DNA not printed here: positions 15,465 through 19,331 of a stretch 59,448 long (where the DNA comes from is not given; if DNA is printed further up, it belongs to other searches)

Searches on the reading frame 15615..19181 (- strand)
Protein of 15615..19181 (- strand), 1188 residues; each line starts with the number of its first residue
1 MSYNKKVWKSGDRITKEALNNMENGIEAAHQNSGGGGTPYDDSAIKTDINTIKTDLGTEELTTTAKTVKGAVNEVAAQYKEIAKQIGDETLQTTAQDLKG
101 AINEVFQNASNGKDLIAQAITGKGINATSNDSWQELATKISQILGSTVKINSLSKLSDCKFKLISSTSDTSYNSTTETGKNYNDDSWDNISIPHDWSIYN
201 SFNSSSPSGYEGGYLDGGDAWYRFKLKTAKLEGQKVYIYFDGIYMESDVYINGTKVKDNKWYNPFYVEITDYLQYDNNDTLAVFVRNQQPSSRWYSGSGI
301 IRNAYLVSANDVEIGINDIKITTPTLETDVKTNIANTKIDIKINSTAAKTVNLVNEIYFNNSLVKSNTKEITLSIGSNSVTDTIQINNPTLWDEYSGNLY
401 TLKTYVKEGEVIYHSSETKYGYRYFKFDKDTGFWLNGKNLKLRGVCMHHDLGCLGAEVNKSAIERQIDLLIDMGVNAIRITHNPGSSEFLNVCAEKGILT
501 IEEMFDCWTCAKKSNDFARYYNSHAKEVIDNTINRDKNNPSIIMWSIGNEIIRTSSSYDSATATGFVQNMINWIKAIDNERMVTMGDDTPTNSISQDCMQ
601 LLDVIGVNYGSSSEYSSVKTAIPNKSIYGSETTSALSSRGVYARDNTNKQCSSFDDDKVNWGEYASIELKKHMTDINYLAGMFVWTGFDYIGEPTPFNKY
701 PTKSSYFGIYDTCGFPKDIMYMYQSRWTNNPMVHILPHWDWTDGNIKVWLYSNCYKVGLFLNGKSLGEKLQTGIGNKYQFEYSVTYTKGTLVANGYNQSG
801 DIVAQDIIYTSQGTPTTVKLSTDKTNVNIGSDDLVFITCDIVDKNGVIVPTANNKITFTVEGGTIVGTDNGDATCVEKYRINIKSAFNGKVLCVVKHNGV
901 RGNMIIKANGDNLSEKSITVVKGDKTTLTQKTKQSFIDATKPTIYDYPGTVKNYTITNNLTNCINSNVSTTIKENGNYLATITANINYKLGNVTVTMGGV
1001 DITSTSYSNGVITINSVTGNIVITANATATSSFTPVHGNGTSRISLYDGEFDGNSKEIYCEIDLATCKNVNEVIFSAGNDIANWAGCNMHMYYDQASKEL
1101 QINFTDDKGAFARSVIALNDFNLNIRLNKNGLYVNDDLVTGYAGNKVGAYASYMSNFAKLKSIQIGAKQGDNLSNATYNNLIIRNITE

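Call 42: search_protein_families(library=phrogs, proteins=[window:15615-19181:-], max_evalue=0.00001)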
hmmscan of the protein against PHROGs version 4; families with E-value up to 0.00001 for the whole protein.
window:15615-19181:- (1188 aa): 1 family
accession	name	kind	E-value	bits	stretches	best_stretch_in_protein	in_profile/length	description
phrog_17334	-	unknown function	3e-09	37.3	1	6-170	6-184/279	-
